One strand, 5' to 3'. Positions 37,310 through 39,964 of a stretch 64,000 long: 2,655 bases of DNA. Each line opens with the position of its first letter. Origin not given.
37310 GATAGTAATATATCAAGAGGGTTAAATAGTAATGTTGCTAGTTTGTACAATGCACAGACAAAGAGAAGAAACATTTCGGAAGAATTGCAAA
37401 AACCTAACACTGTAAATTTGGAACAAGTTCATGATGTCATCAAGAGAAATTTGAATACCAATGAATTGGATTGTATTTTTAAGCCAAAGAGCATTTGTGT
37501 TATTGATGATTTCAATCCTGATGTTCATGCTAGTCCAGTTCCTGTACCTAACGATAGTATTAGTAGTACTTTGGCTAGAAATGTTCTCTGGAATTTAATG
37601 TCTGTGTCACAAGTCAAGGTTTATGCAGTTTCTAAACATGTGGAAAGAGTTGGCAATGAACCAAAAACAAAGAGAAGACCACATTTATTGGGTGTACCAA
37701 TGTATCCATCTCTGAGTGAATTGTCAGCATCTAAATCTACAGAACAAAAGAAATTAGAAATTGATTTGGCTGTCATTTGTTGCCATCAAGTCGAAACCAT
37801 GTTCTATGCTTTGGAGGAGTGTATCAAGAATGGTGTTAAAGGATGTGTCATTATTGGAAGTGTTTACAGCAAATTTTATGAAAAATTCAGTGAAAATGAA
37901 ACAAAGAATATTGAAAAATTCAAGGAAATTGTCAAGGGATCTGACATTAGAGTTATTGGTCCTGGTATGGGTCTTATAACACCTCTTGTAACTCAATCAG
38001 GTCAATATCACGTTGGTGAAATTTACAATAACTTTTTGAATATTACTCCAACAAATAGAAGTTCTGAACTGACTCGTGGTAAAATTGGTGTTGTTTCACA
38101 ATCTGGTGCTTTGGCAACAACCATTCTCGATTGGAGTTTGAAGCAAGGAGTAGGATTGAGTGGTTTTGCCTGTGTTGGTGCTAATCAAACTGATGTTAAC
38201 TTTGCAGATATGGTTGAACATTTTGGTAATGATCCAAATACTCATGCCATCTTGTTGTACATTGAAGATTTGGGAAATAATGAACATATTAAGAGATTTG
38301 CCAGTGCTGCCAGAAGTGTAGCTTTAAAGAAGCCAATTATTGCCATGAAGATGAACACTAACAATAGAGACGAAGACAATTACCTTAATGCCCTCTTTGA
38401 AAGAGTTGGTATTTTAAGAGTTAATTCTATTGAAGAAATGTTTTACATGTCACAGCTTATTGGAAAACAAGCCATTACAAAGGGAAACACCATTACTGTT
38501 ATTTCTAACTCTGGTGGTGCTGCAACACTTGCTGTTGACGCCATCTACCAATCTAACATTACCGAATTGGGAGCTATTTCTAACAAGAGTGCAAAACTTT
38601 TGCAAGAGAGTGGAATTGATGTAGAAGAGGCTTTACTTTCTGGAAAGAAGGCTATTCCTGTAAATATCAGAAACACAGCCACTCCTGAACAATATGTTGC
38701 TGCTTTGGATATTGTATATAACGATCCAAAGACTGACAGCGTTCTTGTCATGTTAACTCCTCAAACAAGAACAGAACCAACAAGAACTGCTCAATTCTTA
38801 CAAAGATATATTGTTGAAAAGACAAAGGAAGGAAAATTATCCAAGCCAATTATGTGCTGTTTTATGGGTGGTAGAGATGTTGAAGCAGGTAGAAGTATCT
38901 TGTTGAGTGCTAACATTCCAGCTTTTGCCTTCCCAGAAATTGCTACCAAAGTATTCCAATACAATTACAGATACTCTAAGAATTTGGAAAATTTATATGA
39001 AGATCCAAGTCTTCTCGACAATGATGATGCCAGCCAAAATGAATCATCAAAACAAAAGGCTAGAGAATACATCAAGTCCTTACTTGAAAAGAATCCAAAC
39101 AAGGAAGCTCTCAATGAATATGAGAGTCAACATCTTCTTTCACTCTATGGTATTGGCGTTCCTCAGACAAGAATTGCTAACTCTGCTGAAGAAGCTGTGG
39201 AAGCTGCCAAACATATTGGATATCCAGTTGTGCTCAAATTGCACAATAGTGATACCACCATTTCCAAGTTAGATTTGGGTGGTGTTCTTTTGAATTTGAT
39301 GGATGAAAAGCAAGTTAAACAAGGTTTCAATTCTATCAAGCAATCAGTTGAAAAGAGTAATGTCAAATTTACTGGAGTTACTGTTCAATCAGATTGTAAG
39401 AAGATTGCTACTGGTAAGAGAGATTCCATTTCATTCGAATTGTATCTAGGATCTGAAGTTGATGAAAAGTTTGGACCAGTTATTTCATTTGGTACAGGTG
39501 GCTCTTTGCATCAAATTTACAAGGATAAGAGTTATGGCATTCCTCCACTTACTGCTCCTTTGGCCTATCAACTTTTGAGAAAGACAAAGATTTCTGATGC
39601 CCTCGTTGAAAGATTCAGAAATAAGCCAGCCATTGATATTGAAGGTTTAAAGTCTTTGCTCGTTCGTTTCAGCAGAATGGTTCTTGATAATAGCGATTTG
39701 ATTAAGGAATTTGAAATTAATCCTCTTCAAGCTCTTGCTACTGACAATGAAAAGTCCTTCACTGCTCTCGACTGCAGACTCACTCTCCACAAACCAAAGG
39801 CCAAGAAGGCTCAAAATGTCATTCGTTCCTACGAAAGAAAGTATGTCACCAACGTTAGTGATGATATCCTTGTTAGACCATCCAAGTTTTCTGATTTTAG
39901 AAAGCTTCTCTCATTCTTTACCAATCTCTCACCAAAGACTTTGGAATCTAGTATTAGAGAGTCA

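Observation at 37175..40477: Eukaryotic homolog of bacterial protein acetyltransferase Pat (acyl-CoA-synthetase-like domain lacking catalytic His + C-terminal GNAT)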

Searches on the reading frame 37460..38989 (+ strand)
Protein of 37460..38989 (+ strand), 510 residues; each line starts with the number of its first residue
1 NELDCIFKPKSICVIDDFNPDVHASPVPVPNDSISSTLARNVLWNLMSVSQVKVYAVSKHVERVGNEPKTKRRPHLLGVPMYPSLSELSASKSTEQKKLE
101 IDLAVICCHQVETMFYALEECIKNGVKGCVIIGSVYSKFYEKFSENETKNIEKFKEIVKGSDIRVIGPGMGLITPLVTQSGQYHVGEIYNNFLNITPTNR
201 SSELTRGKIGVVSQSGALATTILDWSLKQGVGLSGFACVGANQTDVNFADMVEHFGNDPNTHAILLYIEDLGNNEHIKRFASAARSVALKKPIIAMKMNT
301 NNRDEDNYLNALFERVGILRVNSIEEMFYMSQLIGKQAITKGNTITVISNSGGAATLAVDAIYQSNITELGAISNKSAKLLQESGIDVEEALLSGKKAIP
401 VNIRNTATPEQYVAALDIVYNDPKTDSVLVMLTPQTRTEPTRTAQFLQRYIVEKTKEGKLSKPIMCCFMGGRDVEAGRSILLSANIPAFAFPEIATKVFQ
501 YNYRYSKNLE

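Call 89: search_solved_structures(query=window:37460-38989:+, max_evalue=1e-10, show_alignments=5)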
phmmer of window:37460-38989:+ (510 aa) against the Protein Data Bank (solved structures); distinct sequences matched with E-value up to 1e-10: 6.
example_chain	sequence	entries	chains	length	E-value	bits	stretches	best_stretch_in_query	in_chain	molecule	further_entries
9it0_A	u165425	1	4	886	1.1e-33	119.8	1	203-508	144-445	Protein acetyltransferase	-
9isq_A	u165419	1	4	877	2e-33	118.9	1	203-508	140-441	Protein acetyltransferase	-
2csu_A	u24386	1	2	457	3e-30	108.4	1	88-496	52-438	457aa long hypothetical protein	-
8wzu_A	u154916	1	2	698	6.6e-30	107.3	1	91-506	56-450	4-hydroxybutyrate--CoA ligase [ADP-forming]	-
4xyl_A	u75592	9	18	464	6.7e-27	97.4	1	80-507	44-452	alpha subunit of Acyl-CoA synthetase (NDP forming) | Acyl-CoA synthetase (NDP forming) | alpha subunit of acetyl-CoA synthetase (NDP forming)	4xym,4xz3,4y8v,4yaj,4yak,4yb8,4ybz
9y43_A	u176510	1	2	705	7e-13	51.1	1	101-489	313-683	3-hydroxypropionate--CoA ligase [ADP-forming]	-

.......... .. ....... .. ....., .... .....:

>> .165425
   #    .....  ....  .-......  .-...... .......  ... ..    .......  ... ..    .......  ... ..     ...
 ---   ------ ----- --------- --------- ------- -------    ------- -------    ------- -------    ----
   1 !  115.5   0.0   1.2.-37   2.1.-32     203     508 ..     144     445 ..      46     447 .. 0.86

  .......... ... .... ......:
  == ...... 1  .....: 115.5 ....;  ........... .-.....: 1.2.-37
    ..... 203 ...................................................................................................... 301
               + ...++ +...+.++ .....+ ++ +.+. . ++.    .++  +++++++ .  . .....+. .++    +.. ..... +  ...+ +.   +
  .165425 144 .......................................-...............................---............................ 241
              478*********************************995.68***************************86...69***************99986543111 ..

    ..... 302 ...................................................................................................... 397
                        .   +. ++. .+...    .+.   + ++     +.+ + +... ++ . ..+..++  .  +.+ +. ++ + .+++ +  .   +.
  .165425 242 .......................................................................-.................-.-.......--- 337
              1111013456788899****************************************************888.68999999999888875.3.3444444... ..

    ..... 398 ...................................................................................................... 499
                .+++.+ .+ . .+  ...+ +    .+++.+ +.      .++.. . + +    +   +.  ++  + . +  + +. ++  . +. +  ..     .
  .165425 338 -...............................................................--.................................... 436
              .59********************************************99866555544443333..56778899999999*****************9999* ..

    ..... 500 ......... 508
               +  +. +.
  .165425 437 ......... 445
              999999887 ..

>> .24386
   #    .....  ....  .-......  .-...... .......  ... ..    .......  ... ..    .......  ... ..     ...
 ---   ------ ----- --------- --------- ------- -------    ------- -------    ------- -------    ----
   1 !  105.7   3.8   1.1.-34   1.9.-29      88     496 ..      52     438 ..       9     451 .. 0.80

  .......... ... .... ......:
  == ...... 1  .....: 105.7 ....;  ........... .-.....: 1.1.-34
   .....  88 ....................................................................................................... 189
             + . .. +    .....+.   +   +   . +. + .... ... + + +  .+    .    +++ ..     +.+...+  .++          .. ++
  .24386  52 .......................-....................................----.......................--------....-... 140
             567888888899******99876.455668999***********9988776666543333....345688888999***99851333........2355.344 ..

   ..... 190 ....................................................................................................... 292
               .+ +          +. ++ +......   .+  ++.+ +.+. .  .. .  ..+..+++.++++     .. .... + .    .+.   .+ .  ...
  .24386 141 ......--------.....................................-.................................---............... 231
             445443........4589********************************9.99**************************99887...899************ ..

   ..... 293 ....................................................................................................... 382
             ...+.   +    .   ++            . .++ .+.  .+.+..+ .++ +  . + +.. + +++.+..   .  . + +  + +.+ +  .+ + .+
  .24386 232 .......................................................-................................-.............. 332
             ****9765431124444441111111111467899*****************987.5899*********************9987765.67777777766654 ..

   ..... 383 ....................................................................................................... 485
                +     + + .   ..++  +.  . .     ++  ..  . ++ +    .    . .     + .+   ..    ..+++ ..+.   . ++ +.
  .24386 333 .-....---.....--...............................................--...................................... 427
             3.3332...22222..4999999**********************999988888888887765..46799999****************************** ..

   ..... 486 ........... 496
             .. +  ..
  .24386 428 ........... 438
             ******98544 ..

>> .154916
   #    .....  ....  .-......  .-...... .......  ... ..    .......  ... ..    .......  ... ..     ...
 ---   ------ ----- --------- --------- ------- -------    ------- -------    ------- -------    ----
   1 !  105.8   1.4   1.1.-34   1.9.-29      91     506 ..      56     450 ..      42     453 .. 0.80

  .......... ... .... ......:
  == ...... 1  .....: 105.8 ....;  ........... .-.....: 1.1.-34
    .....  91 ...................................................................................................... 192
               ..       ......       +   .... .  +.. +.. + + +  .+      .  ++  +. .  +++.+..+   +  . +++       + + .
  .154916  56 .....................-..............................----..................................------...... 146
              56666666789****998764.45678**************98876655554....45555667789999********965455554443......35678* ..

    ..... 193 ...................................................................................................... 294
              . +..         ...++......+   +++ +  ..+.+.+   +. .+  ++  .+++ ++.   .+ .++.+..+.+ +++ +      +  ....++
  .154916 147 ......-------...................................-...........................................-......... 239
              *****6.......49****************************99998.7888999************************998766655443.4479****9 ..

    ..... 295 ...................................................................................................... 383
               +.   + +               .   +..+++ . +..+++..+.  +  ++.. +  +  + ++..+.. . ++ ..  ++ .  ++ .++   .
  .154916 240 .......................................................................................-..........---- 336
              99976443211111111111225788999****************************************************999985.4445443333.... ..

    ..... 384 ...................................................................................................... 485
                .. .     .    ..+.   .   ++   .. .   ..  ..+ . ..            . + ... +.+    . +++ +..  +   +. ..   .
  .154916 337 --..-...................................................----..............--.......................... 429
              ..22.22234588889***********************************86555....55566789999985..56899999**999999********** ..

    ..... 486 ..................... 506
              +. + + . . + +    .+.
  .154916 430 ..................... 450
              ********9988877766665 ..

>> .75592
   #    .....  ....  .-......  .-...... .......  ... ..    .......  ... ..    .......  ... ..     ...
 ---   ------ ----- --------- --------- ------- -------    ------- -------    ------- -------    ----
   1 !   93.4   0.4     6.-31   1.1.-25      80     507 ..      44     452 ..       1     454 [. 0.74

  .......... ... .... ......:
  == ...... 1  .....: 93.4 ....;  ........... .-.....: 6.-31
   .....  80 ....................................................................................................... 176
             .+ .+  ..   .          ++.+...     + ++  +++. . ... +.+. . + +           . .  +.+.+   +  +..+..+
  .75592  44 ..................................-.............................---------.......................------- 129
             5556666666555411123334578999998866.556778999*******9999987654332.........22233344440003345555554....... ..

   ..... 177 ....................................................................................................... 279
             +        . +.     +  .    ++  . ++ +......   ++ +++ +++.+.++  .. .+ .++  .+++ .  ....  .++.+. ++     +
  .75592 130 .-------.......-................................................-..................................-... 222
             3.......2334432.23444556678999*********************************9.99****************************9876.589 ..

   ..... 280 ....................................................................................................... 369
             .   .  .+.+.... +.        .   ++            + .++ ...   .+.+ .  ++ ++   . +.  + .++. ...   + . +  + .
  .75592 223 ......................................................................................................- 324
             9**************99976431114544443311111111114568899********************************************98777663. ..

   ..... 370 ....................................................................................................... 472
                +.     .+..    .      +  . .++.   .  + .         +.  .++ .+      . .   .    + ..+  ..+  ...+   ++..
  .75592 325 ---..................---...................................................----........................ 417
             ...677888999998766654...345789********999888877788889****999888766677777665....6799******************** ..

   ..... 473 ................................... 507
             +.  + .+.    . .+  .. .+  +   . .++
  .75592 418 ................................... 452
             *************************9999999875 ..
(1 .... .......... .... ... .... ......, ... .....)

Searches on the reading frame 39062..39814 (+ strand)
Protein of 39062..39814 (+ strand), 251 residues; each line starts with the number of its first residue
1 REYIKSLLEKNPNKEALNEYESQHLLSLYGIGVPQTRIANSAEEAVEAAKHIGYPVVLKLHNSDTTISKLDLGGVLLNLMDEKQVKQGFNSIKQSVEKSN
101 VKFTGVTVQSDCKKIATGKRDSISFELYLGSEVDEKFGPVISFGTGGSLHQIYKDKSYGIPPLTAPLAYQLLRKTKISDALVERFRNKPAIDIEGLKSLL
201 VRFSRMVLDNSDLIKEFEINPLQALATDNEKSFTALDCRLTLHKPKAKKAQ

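Call 88: search_solved_structures(query=window:39062-39814:+, max_evalue=1e-10, show_alignments=4)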
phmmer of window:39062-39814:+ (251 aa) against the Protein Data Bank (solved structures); distinct sequences matched with E-value up to 1e-10: 8.
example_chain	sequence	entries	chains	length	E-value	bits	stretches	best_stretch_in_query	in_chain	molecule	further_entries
4xyl_B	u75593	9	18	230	1e-31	113.7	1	10-225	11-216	beta subunit of Acyl-CoA synthetase (NDP forming) | Uncharacterized protein | beta subunit of acetyl-CoA synthetase (NDP forming)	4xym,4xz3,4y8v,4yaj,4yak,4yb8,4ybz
1wr2_A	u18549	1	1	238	3.1e-28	102.3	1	13-242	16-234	hypothetical protein PH1789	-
8wzu_A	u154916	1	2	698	1.6e-27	100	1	9-240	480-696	4-hydroxybutyrate--CoA ligase [ADP-forming]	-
9y43_A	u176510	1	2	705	8.4e-25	91.1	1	15-249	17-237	3-hydroxypropionate--CoA ligase [ADP-forming]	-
7cm9_A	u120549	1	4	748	3.2e-22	82.6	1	15-248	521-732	DMSP lyase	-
9isb_A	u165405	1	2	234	2.4e-20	76.5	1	16-241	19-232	Protein acetyltransferase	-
9isq_A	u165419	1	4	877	1e-19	74.4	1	16-242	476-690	Protein acetyltransferase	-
9it0_A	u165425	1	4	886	1e-19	74.4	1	16-242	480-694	Protein acetyltransferase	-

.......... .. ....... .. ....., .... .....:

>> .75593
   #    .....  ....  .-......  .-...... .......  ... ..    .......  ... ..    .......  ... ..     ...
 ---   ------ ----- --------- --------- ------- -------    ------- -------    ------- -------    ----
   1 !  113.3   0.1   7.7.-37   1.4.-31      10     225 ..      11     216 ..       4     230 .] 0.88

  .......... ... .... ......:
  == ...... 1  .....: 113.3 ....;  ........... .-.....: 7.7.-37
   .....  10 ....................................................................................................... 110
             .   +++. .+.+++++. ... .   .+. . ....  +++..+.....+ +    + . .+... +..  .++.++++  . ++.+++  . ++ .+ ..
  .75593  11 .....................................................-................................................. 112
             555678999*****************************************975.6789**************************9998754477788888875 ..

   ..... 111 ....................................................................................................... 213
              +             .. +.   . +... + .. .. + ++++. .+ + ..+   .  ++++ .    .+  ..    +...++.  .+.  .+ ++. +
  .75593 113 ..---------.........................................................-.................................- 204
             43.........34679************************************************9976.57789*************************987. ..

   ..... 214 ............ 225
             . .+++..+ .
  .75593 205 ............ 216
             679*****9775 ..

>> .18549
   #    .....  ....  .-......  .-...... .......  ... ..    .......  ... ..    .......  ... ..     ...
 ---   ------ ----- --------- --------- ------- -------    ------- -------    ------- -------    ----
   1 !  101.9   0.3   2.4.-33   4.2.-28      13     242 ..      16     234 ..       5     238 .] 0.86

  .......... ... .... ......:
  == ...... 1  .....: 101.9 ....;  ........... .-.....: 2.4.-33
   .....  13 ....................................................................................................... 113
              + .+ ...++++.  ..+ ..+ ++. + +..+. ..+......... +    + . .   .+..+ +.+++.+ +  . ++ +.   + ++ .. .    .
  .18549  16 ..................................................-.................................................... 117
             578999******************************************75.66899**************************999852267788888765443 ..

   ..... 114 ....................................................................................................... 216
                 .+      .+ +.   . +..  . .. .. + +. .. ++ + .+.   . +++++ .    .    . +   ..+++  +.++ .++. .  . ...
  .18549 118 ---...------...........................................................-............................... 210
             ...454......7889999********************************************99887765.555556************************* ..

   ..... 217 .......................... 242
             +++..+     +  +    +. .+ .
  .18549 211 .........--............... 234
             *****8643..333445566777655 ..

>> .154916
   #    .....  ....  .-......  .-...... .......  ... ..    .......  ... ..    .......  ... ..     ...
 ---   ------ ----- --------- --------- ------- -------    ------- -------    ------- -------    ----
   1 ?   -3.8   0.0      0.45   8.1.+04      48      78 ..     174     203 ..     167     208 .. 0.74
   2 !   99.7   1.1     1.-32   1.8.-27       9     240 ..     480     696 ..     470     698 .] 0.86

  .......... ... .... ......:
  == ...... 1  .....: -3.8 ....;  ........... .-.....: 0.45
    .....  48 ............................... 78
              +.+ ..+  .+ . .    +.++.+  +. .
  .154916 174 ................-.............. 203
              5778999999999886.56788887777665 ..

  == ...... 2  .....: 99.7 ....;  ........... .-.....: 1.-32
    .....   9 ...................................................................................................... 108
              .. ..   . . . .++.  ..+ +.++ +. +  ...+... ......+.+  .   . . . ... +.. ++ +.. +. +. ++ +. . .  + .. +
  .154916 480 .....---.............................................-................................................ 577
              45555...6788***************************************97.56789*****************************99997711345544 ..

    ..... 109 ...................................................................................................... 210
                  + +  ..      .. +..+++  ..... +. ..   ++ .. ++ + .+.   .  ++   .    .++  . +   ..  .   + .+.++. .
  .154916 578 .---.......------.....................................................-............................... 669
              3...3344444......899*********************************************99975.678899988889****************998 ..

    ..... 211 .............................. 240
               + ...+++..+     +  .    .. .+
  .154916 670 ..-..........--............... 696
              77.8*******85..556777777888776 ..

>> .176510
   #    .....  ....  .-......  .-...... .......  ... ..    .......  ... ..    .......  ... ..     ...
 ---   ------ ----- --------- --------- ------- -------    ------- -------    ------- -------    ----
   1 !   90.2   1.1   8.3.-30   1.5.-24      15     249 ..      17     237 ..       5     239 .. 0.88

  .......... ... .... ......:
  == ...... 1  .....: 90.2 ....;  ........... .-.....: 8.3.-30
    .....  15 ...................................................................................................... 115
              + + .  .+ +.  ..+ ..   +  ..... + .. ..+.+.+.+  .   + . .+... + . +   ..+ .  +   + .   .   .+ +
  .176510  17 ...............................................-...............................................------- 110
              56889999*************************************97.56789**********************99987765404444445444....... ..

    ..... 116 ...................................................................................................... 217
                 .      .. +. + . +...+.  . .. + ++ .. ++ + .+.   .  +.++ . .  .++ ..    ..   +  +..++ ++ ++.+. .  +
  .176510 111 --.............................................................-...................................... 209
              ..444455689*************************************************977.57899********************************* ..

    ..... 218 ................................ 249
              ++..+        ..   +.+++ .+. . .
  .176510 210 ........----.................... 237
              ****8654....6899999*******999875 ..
